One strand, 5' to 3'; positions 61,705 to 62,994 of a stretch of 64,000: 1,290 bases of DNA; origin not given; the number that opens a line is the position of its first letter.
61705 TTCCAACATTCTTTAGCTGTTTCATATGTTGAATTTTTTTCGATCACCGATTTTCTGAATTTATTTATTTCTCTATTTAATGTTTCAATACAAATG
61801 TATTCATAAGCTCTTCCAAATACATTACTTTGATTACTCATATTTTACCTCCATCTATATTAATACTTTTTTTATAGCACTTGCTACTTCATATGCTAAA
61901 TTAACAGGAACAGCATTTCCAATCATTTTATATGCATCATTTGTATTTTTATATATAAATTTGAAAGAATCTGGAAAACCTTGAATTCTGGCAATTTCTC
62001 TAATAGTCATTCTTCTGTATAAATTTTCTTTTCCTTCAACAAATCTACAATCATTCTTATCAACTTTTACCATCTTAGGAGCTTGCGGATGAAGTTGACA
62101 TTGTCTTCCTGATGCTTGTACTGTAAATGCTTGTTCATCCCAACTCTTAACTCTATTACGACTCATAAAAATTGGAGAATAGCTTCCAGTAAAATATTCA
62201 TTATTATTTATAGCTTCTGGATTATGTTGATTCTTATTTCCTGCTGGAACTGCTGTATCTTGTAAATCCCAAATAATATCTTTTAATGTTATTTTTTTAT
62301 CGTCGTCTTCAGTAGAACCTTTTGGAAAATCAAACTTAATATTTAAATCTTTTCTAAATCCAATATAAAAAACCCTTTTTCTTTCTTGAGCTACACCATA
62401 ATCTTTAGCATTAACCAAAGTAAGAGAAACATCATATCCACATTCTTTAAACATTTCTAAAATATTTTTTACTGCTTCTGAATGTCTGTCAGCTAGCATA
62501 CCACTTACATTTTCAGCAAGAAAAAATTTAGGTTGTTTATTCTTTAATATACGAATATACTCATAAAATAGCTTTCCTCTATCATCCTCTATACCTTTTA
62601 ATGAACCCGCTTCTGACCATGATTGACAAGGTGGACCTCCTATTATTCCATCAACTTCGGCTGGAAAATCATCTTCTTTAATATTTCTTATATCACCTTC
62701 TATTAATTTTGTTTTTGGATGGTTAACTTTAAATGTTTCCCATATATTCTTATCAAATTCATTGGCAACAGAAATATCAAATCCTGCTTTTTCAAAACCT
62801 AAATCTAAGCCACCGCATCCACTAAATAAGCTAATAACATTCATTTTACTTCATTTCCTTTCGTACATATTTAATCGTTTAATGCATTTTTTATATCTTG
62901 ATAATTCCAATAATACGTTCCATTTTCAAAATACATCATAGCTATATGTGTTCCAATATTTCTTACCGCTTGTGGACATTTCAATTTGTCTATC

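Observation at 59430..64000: Defence island: Macro-domain ThsA-like gene, TIR-like ThsB-like gene, HaeIII-like R-M pair and a large TIR fusion protein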

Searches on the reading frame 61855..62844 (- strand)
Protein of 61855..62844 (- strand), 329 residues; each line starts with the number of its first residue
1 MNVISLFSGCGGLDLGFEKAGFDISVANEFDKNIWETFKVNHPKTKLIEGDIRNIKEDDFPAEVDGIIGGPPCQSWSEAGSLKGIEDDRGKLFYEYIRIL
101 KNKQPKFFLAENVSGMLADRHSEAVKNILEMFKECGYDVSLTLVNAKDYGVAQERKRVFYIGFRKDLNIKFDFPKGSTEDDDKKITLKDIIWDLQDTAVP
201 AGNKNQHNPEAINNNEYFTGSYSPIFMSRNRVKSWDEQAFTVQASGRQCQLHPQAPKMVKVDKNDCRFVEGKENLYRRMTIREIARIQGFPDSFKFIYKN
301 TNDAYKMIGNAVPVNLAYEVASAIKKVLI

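Call 8: search_protein_families(library=pfam, proteins=[window:61855-62844:-], max_evalue=0.01)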
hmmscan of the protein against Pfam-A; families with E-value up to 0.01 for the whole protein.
window:61855-62844:- (329 aa): 1 family
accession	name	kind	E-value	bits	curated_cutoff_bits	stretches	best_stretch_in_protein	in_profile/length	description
PF00145.23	DNA_methylase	-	4.5e-108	362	22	1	1-326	1-324/324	C-5 cytosine-specific DNA methylase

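Call 9: search_protein_families(library=padloc, proteins=[window:61855-62844:-], max_evalue=0.01)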
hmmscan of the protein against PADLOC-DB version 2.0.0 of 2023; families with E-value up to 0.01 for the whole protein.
window:61855-62844:- (329 aa): 65 families (the best 25 are shown)
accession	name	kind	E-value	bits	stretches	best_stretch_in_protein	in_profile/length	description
PDLC03378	MTase_II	-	2.3e-125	416.5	1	1-328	3-330/344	Type II methyltransferase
PDLC00027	DruM2|DruM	-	1.2e-110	368.2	1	1-324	12-347/361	DNA cytosine methylase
PDLC00031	DruM2|DruM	-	4.1e-84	280.8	1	2-325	13-348/361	DNA cytosine methylase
PDLC03272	MTase_II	-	5.9e-84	280.6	1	2-328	76-390/407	Type II methyltransferase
PDLC02650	DrmMII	-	4.5e-77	257.8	2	123-325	202-415/435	DrmMII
PDLC03234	MTase_II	-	4.8e-76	254.4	2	1-216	5-225/375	Type II methyltransferase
PDLC00026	DruM2|DruM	-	3e-70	235.4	1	1-327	5-317/336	DNA cytosine methylase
PDLC03326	MTase_II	-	3.1e-69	232.1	2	3-200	7-220/412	Type II methyltransferase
PDLC00033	DruM2|DruM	-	8.1e-69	230.7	1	2-328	23-364/368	DNA cytosine methylase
PDLC03307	MTase_II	-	2.2e-56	189.7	1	1-328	1-369/382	Type II methyltransferase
PDLC00030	DruM2|DruM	-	8.7e-56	187.7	2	2-170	7-191/380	DNA cytosine methylase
PDLC02649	DrmMII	-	3.2e-53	179.2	3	52-208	104-261/422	DrmMII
PDLC03731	oMTase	-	2.1e-51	173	1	2-325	15-318/326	orphan methyltransferase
PDLC03330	MTase_II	-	9.2e-51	171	1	2-323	100-421/430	Type II methyltransferase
PDLC03237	MTase_II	-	1e-46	157.4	2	4-169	797-974/1036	Type II methyltransferase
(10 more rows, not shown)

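Call 45: search_solved_structures(query=window:61858-62844:-, max_evalue=1e-30, show_alignments=1)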
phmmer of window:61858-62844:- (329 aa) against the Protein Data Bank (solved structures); distinct sequences matched with E-value up to 1e-30: 14.
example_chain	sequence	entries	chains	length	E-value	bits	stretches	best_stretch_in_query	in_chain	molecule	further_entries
1dct_A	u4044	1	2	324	9e-142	475.2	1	1-327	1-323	PROTEIN (MODIFICATION METHYLASE HAEIII)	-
3ubt_Y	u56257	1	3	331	2.1e-140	470.7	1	1-328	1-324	Modification methylase HaeIII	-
1svu_A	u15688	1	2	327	1.4e-39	139.4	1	3-176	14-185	Modification methylase HhaI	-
10mh_A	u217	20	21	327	1.9e-39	138.9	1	3-176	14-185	PROTEIN (CYTOSINE-SPECIFIC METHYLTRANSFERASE HHAI) | HaeIII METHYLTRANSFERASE | Modification methylase HhaI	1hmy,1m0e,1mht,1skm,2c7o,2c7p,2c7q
1fjx_A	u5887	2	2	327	2e-39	138.9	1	3-176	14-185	HHAI DNA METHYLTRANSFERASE | MODIFICATION METHYLASE HHAI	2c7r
2i9k_A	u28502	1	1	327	2.3e-39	138.6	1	3-176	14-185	Modification methylase HhaI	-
2uyh_A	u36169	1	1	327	3.2e-39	138.2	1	3-176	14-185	MODIFICATION METHYLASE HHAI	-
2zcj_A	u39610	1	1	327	4.7e-39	137.6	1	3-176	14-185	Modification methylase HhaI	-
2uyc_A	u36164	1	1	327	1e-38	136.5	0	3-176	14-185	MODIFICATION METHYLASE HHAI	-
2uz4_A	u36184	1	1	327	1e-38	136.5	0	3-176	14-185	MODIFICATION METHYLASE HHAI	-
2z6u_A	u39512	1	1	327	1.1e-38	136.4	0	3-176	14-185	Modification methylase HhaI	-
2z6q_A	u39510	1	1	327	1.3e-38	136.2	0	3-176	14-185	Modification methylase HhaI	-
2z6a_A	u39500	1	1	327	3.5e-38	134.8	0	3-176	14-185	Modification methylase HhaI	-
3g7u_A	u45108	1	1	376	8.2e-37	130.3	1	1-197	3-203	Cytosine-specific methyltransferase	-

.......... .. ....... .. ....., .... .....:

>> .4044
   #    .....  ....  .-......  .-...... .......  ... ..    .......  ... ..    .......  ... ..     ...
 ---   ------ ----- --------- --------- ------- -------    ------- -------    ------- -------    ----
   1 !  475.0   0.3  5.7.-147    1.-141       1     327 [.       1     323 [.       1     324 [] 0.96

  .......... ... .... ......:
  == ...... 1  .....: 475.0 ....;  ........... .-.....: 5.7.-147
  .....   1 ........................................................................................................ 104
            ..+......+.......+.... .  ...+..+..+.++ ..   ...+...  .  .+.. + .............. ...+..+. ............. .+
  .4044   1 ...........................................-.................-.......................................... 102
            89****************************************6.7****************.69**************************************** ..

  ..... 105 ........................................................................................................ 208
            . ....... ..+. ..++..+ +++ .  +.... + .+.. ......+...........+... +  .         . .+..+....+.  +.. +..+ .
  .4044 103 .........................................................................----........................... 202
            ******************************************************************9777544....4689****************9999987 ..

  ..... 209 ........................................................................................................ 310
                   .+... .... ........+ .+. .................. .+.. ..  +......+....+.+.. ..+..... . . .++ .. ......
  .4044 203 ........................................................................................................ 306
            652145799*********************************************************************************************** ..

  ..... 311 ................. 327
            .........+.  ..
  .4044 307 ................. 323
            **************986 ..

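Call 61: search_protein_families(library=ncbifam, proteins=[window:61858-62844:-], max_evalue=0.001)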
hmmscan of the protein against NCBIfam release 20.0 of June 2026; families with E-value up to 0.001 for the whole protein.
window:61858-62844:- (329 aa): 2 families
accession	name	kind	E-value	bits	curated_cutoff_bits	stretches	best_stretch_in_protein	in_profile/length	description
TIGR00675.1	dcm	superfamily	2.7e-85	286.9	100.65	1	3-324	1-329/329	DNA (cytosine-5-)-methyltransferase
NF007772.0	PRK10458.1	subfamily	3e-21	75.5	710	1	3-174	91-297/472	DNA cytosine methylase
